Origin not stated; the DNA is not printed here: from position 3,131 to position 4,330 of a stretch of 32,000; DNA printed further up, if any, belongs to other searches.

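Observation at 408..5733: McrC hard-wired into an operon with a 2-oxoacid:ferredoxin oxidoreductase, a ferredoxin:disulfide-reductase-rubredoxin fusion, a glutaredoxin-like protein and a bacterioferritin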

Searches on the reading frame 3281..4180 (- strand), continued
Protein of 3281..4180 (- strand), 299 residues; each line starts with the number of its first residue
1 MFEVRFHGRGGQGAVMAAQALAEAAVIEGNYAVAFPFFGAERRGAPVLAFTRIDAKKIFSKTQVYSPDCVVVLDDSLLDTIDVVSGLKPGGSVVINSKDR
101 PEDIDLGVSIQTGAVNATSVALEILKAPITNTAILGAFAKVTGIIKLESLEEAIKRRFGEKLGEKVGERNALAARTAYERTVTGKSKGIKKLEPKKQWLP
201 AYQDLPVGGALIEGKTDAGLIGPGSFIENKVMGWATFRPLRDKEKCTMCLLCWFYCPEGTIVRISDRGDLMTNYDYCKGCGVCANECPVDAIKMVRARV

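Call 36: find_homologous_proteins(query=window:3281-4180:-, max_evalue=1e-20)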
Query window:3281-4180:- (299 aa): 7897 proteins with E <= 1e-20 among 8000 candidates; the best 120 are listed.
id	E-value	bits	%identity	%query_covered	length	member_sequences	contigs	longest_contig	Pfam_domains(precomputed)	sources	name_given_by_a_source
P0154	1.3e-191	653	97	100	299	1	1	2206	PF01558.26,PF14697.12,PF12797.13,PF12837.13,PF00037.33,PF12838.13,PF13237.12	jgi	jgi:2-oxoacid:acceptor oxidoreductase gamma subunit (pyruvate/2-ketoisovalerate family)/2-oxoacid:ac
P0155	2.5e-185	632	92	100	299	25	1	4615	PF01558.26,PF14697.12,PF12797.13,PF12837.13,PF00037.33,PF12838.13,PF13237.12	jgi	jgi:2-oxoacid:acceptor oxidoreductase gamma subunit (pyruvate/2-ketoisovalerate family)/2-oxoacid:ac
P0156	8.7e-184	627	90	100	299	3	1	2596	PF01558.26,PF14697.12,PF12797.13,PF12837.13,PF00037.33,PF12838.13,PF13237.12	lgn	-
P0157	1.2e-183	627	91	100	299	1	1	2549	PF01558.26,PF14697.12,PF12797.13,PF12837.13,PF00037.33,PF13237.12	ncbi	-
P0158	5.8e-183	625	90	100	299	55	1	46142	PF01558.26,PF14697.12,PF12797.13,PF12837.13,PF00037.33,PF12838.13,PF13237.12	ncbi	-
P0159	2.2e-182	623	90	100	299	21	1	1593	PF01558.26,PF14697.12,PF12797.13,PF12837.13,PF00037.33,PF13237.12,PF13187.12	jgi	jgi:pyruvate ferredoxin oxidoreductase gamma subunit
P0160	1.8e-181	620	90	100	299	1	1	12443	PF01558.26,PF14697.12,PF12797.13,PF12837.13,PF00037.33,PF12838.13,PF13237.12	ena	-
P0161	2.8e-180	616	89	100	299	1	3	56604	PF01558.26,PF14697.12,PF12797.13,PF12837.13,PF00037.33,PF12838.13,PF13237.12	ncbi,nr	ncbi:MAG: pyruvate ferredoxin oxidoreductase subunit gamma [Candidatus Methanoperedens sp.]|nr:pyruv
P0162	1.2e-178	611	87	100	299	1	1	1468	PF01558.26,PF14697.12,PF12797.13,PF12837.13,PF00037.33,PF13237.12,PF13187.12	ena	-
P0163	2.0e-178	610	88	100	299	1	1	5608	PF01558.26,PF14697.12,PF12797.13,PF12837.13,PF00037.33,PF13237.12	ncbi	-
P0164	2.1e-178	610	89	100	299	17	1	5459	PF01558.26,PF14697.12,PF12797.13,PF12837.13,PF00037.33,PF12838.13,PF13237.12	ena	-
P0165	3.5e-178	609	87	100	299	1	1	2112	PF01558.26,PF14697.12,PF12797.13,PF12837.13,PF00037.33,PF12838.13,PF13237.12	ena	-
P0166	4.4e-178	609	87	100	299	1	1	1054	PF01558.26,PF14697.12,PF12797.13,PF12837.13,PF00037.33,PF13237.12,PF13187.12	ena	-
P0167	4.8e-178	609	88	100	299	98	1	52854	PF01558.26,PF14697.12,PF12797.13,PF12837.13,PF00037.33,PF13237.12,PF13187.12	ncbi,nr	ncbi:MAG: pyruvate ferredoxin oxidoreductase subunit gamma [Candidatus Methanoperedens sp.]|nr:pyruv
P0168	6.4e-178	608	89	100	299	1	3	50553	PF01558.26,PF14697.12,PF12797.13,PF12837.13,PF00037.33,PF12838.13,PF13237.12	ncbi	-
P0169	1.1e-177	607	88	100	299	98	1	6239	PF01558.26,PF14697.12,PF12797.13,PF12837.13,PF00037.33,PF12838.13,PF13237.12,PF13187.12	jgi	jgi:2-oxoacid:acceptor oxidoreductase gamma subunit (pyruvate/2-ketoisovalerate family)/2-oxoacid:ac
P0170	1.2e-177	607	87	100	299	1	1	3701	PF01558.26,PF14697.12,PF12797.13,PF12837.13,PF00037.33,PF12838.13,PF13237.12,PF13187.12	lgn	-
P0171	3.0e-177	606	85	100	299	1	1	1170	PF01558.26,PF14697.12,PF12797.13,PF12837.13,PF00037.33,PF13237.12,PF13187.12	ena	-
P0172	3.0e-177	606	88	100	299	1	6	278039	PF01558.26,PF14697.12,PF12797.13,PF12837.13,PF00037.33,PF13237.12,PF13187.12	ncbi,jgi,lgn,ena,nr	ncbi:MAG: pyruvate ferredoxin oxidoreductase subunit gamma [Candidatus Methanoperedens sp.]|jgi:2-ox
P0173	1.5e-176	604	87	100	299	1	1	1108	PF01558.26,PF14697.12,PF12797.13,PF12837.13,PF00037.33,PF13237.12,PF13187.12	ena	-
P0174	5.9e-175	598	87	100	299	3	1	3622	PF01558.26,PF14697.12,PF12797.13,PF12837.13,PF00037.33,PF12838.13,PF13237.12,PF13187.12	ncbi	-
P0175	9.8e-175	598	86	100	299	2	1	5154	PF01558.26,PF14697.12,PF12797.13,PF12837.13,PF00037.33,PF13237.12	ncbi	-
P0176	2.6e-174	596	86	100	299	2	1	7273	PF01558.26,PF14697.12,PF12837.13,PF00037.33,PF12838.13,PF13237.12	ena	-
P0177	3.0e-174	596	86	100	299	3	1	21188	PF01558.26,PF14697.12,PF12797.13,PF12837.13,PF00037.33,PF12838.13,PF13237.12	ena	-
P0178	3.8e-174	596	86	100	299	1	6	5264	PF01558.26,PF14697.12,PF12797.13,PF12837.13,PF00037.33,PF13237.12,PF13187.12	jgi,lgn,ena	jgi:2-oxoacid:acceptor oxidoreductase gamma subunit (pyruvate/2-ketoisovalerate family)/2-oxoacid:ac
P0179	6.8e-174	595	86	100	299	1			PF01558.26,PF14697.12,PF12797.13,PF12837.13,PF00037.33,PF13237.12,PF13187.12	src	-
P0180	1.1e-173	594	86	100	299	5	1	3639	PF01558.26,PF14697.12,PF12797.13,PF12837.13,PF00037.33,PF13237.12,PF13187.12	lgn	-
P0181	1.1e-173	594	86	100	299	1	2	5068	PF01558.26,PF14697.12,PF12797.13,PF12837.13,PF00037.33,PF12838.13,PF13237.12,PF13187.12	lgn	-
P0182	5.5e-173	592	85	100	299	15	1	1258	PF01558.26,PF14697.12,PF12797.13,PF12837.13,PF00037.33,PF12838.13,PF13237.12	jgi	-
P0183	5.9e-173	592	87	100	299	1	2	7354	PF01558.26,PF14697.12,PF12797.13,PF12837.13,PF00037.33,PF13237.12,PF13187.12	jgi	jgi:2-oxoacid:acceptor oxidoreductase gamma subunit (pyruvate/2-ketoisovalerate family)/2-oxoacid:ac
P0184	6.3e-173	592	86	100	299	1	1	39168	PF01558.26,PF14697.12,PF12797.13,PF12837.13,PF00037.33,PF12838.13,PF13237.12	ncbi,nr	ncbi:Pyruvate/ketoisovalerate oxidoreductases common subunit gamma [uncultured archaeon]|nr:Pyruvate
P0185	7.9e-173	591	85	100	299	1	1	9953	PF01558.26,PF14697.12,PF12797.13,PF12837.13,PF00037.33,PF13237.12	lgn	-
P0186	1.2e-172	591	86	99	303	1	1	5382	PF01558.26,PF14697.12,PF12797.13,PF12837.13,PF00037.33,PF12838.13,PF13237.12,PF13187.12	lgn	-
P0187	1.6e-172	590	90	95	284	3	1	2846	PF01558.26,PF14697.12,PF12797.13,PF12837.13,PF00037.33,PF12838.13,PF13237.12,PF13187.12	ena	-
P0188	2.6e-172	590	86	99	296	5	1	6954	PF01558.26,PF14697.12,PF12797.13,PF12837.13,PF00037.33,PF13237.12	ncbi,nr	ncbi:MAG: 2-oxoacid:acceptor oxidoreductase family protein [Candidatus Methanoperedens sp.]|nr:2-oxo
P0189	3.3e-172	589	85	100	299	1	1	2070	PF01558.26,PF14697.12,PF12797.13,PF12837.13,PF00037.33,PF13237.12,PF13187.12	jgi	jgi:2-oxoacid:acceptor oxidoreductase gamma subunit (pyruvate/2-ketoisovalerate family)/2-oxoacid:ac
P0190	4.6e-172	589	87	100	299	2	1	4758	PF01558.26,PF14697.12,PF12797.13,PF12837.13,PF00037.33,PF12838.13,PF13237.12,PF13187.12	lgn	-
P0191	5.8e-171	585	86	99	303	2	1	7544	PF01558.26,PF14697.12,PF12797.13,PF12837.13,PF00037.33,PF12838.13,PF13237.12,PF13187.12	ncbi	-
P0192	1.0e-170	584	85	100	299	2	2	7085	PF01558.26,PF14697.12,PF12797.13,PF12837.13,PF00037.33,PF13237.12,PF13187.12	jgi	jgi:2-oxoacid:acceptor oxidoreductase gamma subunit (pyruvate/2-ketoisovalerate family)/2-oxoacid:ac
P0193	1.2e-170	584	85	100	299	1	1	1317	PF01558.26,PF14697.12,PF12837.13,PF00037.33,PF13237.12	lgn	-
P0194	1.5e-170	584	85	100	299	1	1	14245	PF01558.26,PF14697.12,PF12837.13,PF00037.33,PF12838.13,PF13237.12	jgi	-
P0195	2.0e-170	584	89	95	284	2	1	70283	PF01558.26,PF14697.12,PF12797.13,PF12837.13,PF00037.33,PF12838.13,PF13237.12,PF13187.12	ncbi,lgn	-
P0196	2.2e-170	583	84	100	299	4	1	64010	PF01558.26,PF14697.12,PF12797.13,PF12837.13,PF00037.33,PF13237.12,PF13187.12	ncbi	-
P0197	7.5e-170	582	89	95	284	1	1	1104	PF01558.26,PF14697.12,PF12797.13,PF12837.13,PF00037.33,PF12838.13,PF13237.12,PF13187.12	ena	-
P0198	1.9e-169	580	89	95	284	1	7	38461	PF01558.26,PF14697.12,PF12797.13,PF12837.13,PF00037.33,PF12838.13,PF13237.12,PF13187.12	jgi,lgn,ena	-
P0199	2.2e-167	574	89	95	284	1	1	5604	PF01558.26,PF14697.12,PF12797.13,PF12837.13,PF00037.33,PF13237.12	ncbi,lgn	-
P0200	2.3e-167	573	88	95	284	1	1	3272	PF01558.26,PF14697.12,PF12797.13,PF12837.13,PF00037.33,PF12838.13,PF13237.12,PF13187.12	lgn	-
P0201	4.1e-167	573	88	95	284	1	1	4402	PF01558.26,PF14697.12,PF12797.13,PF12837.13,PF00037.33,PF12838.13,PF13237.12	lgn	-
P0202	4.5e-167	573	88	95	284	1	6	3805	PF01558.26,PF14697.12,PF12797.13,PF12837.13,PF00037.33,PF12838.13,PF13237.12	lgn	-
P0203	6.9e-166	569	88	95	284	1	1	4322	PF01558.26,PF14697.12,PF12797.13,PF12837.13,PF00037.33,PF12838.13,PF13237.12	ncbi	-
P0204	7.1e-166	569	88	95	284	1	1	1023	PF01558.26,PF14697.12,PF12797.13,PF12837.13,PF00037.33,PF13237.12,PF13187.12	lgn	-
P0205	1.1e-165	568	87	95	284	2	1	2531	PF01558.26,PF14697.12,PF12797.13,PF12837.13,PF00037.33,PF13237.12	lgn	-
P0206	1.3e-165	568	88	95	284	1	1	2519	PF01558.26,PF14697.12,PF12797.13,PF12837.13,PF00037.33,PF12838.13,PF13237.12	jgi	-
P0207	1.4e-165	568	87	95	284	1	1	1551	PF01558.26,PF14697.12,PF12797.13,PF12837.13,PF00037.33,PF12838.13,PF13237.12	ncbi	-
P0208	1.7e-165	567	86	95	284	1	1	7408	PF01558.26,PF14697.12,PF12797.13,PF12837.13,PF00037.33,PF12838.13,PF13237.12,PF13187.12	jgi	jgi:pyruvate ferredoxin oxidoreductase gamma subunit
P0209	2.8e-165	567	87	95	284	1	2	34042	PF01558.26,PF14697.12,PF12797.13,PF12837.13,PF00037.33,PF12838.13,PF13237.12,PF13187.12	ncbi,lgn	-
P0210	6.6e-165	565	86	95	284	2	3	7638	PF01558.26,PF14697.12,PF12797.13,PF12837.13,PF00037.33,PF12838.13,PF13237.12,PF13187.12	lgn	-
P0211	1.6e-164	564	87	95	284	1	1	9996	PF01558.26,PF14697.12,PF12797.13,PF12837.13,PF00037.33,PF12838.13,PF13237.12,PF13187.12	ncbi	-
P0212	2.0e-164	564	86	95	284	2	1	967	PF01558.26,PF14697.12,PF12797.13,PF12837.13,PF00037.33,PF12838.13,PF13237.12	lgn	-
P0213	2.9e-164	563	87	95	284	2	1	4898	PF01558.26,PF14697.12,PF12797.13,PF12837.13,PF00037.33,PF12838.13,PF13237.12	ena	-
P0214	7.5e-164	562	82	100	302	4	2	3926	PF01558.26,PF14697.12,PF12797.13,PF12837.13,PF00037.33,PF13237.12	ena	-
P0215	1.1e-163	561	86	95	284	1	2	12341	PF01558.26,PF14697.12,PF12797.13,PF12837.13,PF00037.33,PF13237.12,PF13187.12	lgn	-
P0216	2.9e-162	557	85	95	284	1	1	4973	PF01558.26,PF14697.12,PF12797.13,PF12837.13,PF00037.33,PF13237.12,PF13187.12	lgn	-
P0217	7.0e-161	552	85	95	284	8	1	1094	PF01558.26,PF14697.12,PF12797.13,PF12837.13,PF00037.33,PF12838.13,PF13237.12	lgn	-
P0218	9.3e-156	535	81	100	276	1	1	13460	PF01558.26,PF14697.12,PF12797.13,PF12837.13,PF00037.33,PF12838.13,PF13237.12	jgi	jgi:pyruvate ferredoxin oxidoreductase gamma subunit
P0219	1.4e-155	535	82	95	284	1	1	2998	PF01558.26,PF14697.12,PF00037.33,PF13237.12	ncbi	-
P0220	1.1e-139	483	71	95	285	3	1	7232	PF01558.26,PF14697.12,PF12797.13,PF12837.13,PF00037.33,PF13484.12,PF12838.13,PF13237.12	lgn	-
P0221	1.6e-138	479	79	95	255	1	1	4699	PF01558.26,PF14697.12,PF12797.13,PF12837.13,PF00037.33,PF12838.13,PF13237.12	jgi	-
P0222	9.7e-137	473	70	99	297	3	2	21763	PF01558.26,PF14697.12,PF12837.13,PF00037.33,PF13237.12,PF13187.12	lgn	-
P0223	3.4e-129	448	65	99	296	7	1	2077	PF01558.26,PF14697.12,PF12797.13,PF12837.13,PF00037.33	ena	-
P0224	7.8e-127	440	66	99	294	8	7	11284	PF01558.26,PF14697.12,PF12797.13,PF12837.13,PF00037.33,PF12838.13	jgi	jgi:2-oxoacid:acceptor oxidoreductase gamma subunit (pyruvate/2-ketoisovalerate family)/2-oxoacid:ac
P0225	1.8e-126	439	65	99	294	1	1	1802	PF01558.26,PF14697.12,PF12797.13,PF12837.13,PF00037.33,PF12838.13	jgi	jgi:pyruvate ferredoxin oxidoreductase gamma subunit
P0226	1.9e-126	439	64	99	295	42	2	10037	PF01558.26,PF14697.12,PF12797.13,PF12837.13,PF00037.33,PF12838.13,PF13237.12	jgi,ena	-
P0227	1.0e-125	437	63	99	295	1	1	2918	PF01558.26,PF14697.12,PF12797.13,PF12837.13,PF00037.33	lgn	-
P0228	1.7e-125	436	63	99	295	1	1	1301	PF01558.26,PF14697.12,PF12797.13,PF12837.13,PF00037.33,PF12838.13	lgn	-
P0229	3.3e-125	435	64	99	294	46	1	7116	PF01558.26,PF14697.12,PF12797.13,PF12837.13,PF00037.33,PF12838.13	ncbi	-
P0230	3.9e-125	435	64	99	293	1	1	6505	PF01558.26,PF14697.12,PF12797.13,PF12837.13,PF00037.33,PF13484.12,PF12838.13,PF13237.12,PF13187.12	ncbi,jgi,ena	-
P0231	7.0e-125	434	64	99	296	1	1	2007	PF01558.26,PF14697.12,PF12797.13,PF12837.13,PF00037.33,PF12838.13,PF13237.12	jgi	jgi:2-oxoacid:acceptor oxidoreductase gamma subunit (pyruvate/2-ketoisovalerate family)/2-oxoacid:ac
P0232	1.3e-124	433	64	99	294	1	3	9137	PF01558.26,PF14697.12,PF12797.13,PF12837.13,PF00037.33,PF12838.13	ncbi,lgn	-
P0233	3.1e-124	432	64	99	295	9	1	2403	PF01558.26,PF14697.12,PF12797.13,PF12837.13,PF00037.33,PF12838.13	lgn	-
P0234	3.3e-124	432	64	99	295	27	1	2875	PF01558.26,PF14697.12,PF12797.13,PF12837.13,PF00037.33,PF12838.13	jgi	-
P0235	5.2e-124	431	65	99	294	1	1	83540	PF01558.26,PF14697.12,PF12797.13,PF12837.13,PF00037.33,PF12838.13,PF13237.12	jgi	-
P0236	6.1e-124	431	64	99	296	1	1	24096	PF01558.26,PF14697.12,PF12797.13,PF12837.13,PF00037.33,PF13237.12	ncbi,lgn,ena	-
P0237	9.0e-124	430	63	99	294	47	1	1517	PF01558.26,PF14697.12,PF12797.13,PF12837.13,PF00037.33,PF12838.13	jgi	-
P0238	9.4e-124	430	64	99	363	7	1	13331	PF01558.26,PF14697.12,PF12797.13,PF12837.13,PF00037.33,PF12838.13,PF13237.12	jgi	jgi:2-oxoacid:acceptor oxidoreductase gamma subunit (pyruvate/2-ketoisovalerate family)/2-oxoacid:ac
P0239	1.1e-123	430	64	99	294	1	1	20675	PF01558.26,PF14697.12,PF12797.13,PF12837.13,PF00037.33,PF12838.13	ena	-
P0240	1.5e-123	430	64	99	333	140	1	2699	PF01558.26,PF14697.12,PF12797.13,PF12837.13,PF00037.33,PF12838.13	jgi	jgi:2-oxoacid:acceptor oxidoreductase gamma subunit (pyruvate/2-ketoisovalerate family)/2-oxoacid:ac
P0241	1.7e-123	429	63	99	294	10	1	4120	PF01558.26,PF14697.12,PF12797.13,PF12837.13,PF00037.33,PF12838.13,PF13237.12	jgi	-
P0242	3.7e-123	428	63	99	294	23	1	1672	PF01558.26,PF14697.12,PF12797.13,PF12837.13,PF00037.33,PF12838.13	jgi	jgi:2-oxoacid:acceptor oxidoreductase gamma subunit (pyruvate/2-ketoisovalerate family)/2-oxoacid:ac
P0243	5.6e-123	428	63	99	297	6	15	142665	PF01558.26,PF14697.12,PF12797.13,PF12837.13,PF00037.33,PF13484.12,PF12838.13,PF13237.12,PF13187.12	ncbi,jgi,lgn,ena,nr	ncbi:MAG: pyruvate ferredoxin oxidoreductase subunit gamma [Thermoplasmata archaeon]|nr:pyruvate fer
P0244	8.9e-123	427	65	99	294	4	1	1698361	PF01558.26,PF14697.12,PF12797.13,PF12837.13,PF00037.33,PF12838.13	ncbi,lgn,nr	ncbi:MAG: pyruvate ferredoxin oxidoreductase subunit gamma [Methanobacteriota archaeon]|nr:MAG: pyru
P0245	8.9e-123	427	63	99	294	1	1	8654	PF01558.26,PF14697.12,PF12797.13,PF12837.13,PF00037.33,PF12838.13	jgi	-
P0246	2.0e-122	426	64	99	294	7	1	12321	PF01558.26,PF14697.12,PF12797.13,PF12837.13,PF00037.33,PF12838.13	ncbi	-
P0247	5.0e-122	425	64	99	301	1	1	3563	PF01558.26,PF14697.12,PF12797.13,PF12837.13,PF00037.33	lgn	-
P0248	8.9e-122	424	63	99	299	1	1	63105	PF01558.26,PF14697.12,PF12797.13,PF12837.13,PF00037.33,PF12838.13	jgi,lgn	-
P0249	1.3e-121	423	61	99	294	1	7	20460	PF01558.26,PF14697.12,PF12797.13,PF12837.13,PF00037.33,PF12838.13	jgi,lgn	jgi:2-oxoacid:acceptor oxidoreductase gamma subunit (pyruvate/2-ketoisovalerate family)/2-oxoacid:ac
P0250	2.0e-121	423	63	99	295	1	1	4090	PF01558.26,PF14697.12,PF12797.13,PF12837.13,PF00037.33,PF12838.13,PF13237.12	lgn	-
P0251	2.2e-121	423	61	99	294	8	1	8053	PF01558.26,PF14697.12,PF12797.13,PF12837.13,PF00037.33,PF12838.13,PF13237.12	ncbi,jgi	jgi:2-oxoacid:acceptor oxidoreductase gamma subunit (pyruvate/2-ketoisovalerate family)/2-oxoacid:ac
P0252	2.9e-121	422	61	99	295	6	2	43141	PF01558.26,PF14697.12,PF00037.33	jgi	jgi:2-oxoacid:acceptor oxidoreductase gamma subunit (pyruvate/2-ketoisovalerate family)/2-oxoacid:ac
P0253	4.2e-121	422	61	99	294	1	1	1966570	PF01558.26,PF14697.12,PF12797.13,PF12837.13,PF00037.33,PF12838.13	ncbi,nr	ncbi:MAG: pyruvate ferredoxin oxidoreductase subunit gamma [Methanobacteriota archaeon]|nr:MAG: pyru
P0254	5.0e-121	421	63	99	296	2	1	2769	PF01558.26,PF14697.12,PF12797.13,PF12837.13,PF00037.33,PF12838.13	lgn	-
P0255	5.6e-121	421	63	99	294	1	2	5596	PF01558.26,PF14697.12,PF12797.13,PF12837.13,PF00037.33,PF12838.13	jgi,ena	-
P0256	5.9e-121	421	61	99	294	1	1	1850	PF01558.26,PF14697.12,PF12797.13,PF12837.13,PF00037.33,PF12838.13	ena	-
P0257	6.1e-121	421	61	99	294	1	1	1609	PF01558.26,PF14697.12,PF12797.13,PF12837.13,PF00037.33,PF12838.13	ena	-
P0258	8.7e-121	421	62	99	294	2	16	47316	PF01558.26,PF14697.12,PF12797.13,PF12837.13,PF00037.33,PF12838.13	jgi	jgi:2-oxoacid:acceptor oxidoreductase gamma subunit (pyruvate/2-ketoisovalerate family)/2-oxoacid:ac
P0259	2.6e-120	419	61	99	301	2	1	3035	PF01558.26,PF14697.12,PF00037.33,PF12838.13,PF13237.12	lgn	-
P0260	2.8e-120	419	61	99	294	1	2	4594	PF01558.26,PF14697.12,PF12797.13,PF12837.13,PF00037.33,PF12838.13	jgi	-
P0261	5.0e-120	418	61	99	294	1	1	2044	PF01558.26,PF14697.12,PF12797.13,PF12837.13,PF00037.33,PF12838.13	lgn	-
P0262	5.5e-120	418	61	99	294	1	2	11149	PF01558.26,PF14697.12,PF12797.13,PF12837.13,PF00037.33,PF12838.13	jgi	jgi:2-oxoacid:acceptor oxidoreductase gamma subunit (pyruvate/2-ketoisovalerate family)/2-oxoacid:ac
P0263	5.8e-120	418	62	99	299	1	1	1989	PF01558.26,PF14697.12,PF12797.13,PF12837.13,PF00037.33,PF12838.13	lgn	-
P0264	6.5e-120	418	60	99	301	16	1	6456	PF01558.26,PF14697.12,PF12837.13,PF00037.33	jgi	jgi:2-oxoacid:acceptor oxidoreductase gamma subunit (pyruvate/2-ketoisovalerate family)/2-oxoacid:ac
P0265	2.7e-119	416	60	100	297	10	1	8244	PF01558.26,PF14697.12,PF12797.13,PF12837.13,PF00037.33,PF13484.12,PF12838.13,PF13237.12,PF13187.12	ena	-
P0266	7.1e-119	414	61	99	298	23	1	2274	PF01558.26,PF14697.12,PF12797.13,PF12837.13,PF00037.33,PF13484.12,PF12838.13,PF13237.12,PF13187.12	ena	-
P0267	2.6e-118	412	61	99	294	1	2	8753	PF01558.26,PF14697.12,PF12797.13,PF12837.13,PF00037.33,PF12838.13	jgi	jgi:2-oxoacid:acceptor oxidoreductase gamma subunit (pyruvate/2-ketoisovalerate family)/2-oxoacid:ac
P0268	3.7e-118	412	62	99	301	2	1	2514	PF01558.26,PF14697.12,PF12797.13,PF12837.13,PF00037.33,PF13237.12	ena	-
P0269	3.7e-118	412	60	99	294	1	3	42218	PF01558.26,PF14697.12,PF12797.13,PF12837.13,PF00037.33,PF12838.13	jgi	jgi:2-oxoacid:acceptor oxidoreductase gamma subunit (pyruvate/2-ketoisovalerate family)/2-oxoacid:ac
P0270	5.2e-118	411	61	99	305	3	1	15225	PF01558.26,PF14697.12,PF12797.13,PF12837.13,PF00037.33,PF13484.12,PF12838.13,PF13237.12,PF13187.12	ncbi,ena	-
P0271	6.9e-118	411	60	99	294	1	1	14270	PF01558.26,PF14697.12,PF12797.13,PF12837.13,PF00037.33,PF12838.13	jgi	jgi:2-oxoacid:acceptor oxidoreductase gamma subunit (pyruvate/2-ketoisovalerate family)/2-oxoacid:ac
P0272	2.2e-117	409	60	99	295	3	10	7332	PF01558.26,PF14697.12,PF00037.33,PF12838.13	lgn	-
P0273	4.2e-117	408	60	99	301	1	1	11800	PF01558.26,PF14697.12,PF12797.13,PF12837.13,PF00037.33,PF12838.13,PF13237.12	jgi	jgi:2-oxoacid:acceptor oxidoreductase gamma subunit (pyruvate/2-ketoisovalerate family)/2-oxoacid:ac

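Call 37: find_encoding_contigs(protein=P0222, flank=8000, max_places=2)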
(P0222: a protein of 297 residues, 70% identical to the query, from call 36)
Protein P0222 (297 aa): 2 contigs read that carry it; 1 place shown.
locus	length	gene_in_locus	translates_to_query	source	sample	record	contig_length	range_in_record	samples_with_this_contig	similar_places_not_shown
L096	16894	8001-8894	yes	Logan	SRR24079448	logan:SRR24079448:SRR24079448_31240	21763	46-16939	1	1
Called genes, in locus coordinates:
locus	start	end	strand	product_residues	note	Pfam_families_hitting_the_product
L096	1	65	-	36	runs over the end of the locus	?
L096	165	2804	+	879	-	PF00115:COX1, PF02433:FixO, PF13442:Cytochrome_CBB3, PF00034:Cytochrom_C (weak), PF13442:Cytochrome_CBB3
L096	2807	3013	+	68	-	PF03597:FixS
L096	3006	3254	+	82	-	-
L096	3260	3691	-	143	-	PF13473:Cupredoxin_1, PF00127:Copper-bind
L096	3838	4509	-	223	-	PF00149:Metallophos, PF12850:Metallophos_2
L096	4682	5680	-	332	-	PF01170:UPF0020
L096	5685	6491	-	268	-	PF01416:PseudoU_synth_1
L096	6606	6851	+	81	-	PF08984:DUF1858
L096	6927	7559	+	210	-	PF04609:MCR_C (weak)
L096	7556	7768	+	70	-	PF09947:DUF2180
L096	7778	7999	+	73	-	PF09947:DUF2180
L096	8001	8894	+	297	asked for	PF01558:POR, PF13187:Fer4_9 (weak), PF12837:Fer4_6 (faint), PF13237:Fer4_10 (weak), PF14697:Fer4_21, PF00037:Fer4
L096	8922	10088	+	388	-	PF01855:POR_N, PF17147:PFOR_II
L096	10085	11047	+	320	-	PF02775:TPP_enzyme_C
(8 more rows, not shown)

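Call 38: find_encoding_contigs(protein=P0243, flank=8000, max_places=2)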
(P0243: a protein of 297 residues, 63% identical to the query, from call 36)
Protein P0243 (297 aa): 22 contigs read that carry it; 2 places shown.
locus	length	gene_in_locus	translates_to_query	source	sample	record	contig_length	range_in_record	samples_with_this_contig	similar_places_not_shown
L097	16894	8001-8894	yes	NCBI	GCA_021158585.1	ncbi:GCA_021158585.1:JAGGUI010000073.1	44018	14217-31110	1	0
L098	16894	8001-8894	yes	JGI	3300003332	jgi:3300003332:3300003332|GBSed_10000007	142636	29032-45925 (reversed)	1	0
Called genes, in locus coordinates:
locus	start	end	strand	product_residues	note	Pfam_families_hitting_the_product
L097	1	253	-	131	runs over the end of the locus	-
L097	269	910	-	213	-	PF01470:Peptidase_C15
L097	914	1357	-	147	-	-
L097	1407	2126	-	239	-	PF00730:HhH-GPD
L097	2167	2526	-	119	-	-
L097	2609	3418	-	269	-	PF02540:NAD_synthase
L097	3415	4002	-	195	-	PF22564:HAAS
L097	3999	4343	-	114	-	PF03551:PadR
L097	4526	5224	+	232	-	-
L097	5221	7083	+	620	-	PF02163:Peptidase_M50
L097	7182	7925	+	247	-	PF03587:EMG1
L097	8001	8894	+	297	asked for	PF01558:POR, PF00037:Fer4 (weak), PF12797:Fer4_2 (faint), PF13237:Fer4_10 (weak), PF14697:Fer4_21, PF12838:Fer4_7, PF13187:Fer4_9 (weak), PF00037:Fer4, +2 more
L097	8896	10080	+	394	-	PF01855:POR_N, PF02780:Transketolase_C (faint), PF17147:PFOR_II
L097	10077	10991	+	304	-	PF02775:TPP_enzyme_C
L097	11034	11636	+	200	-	PF01813:ATP-synt_D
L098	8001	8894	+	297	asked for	PF01558:POR, PF00037:Fer4 (weak), PF12797:Fer4_2 (faint), PF13237:Fer4_10 (weak), PF14697:Fer4_21, PF12838:Fer4_7, PF13187:Fer4_9 (weak), PF00037:Fer4, +2 more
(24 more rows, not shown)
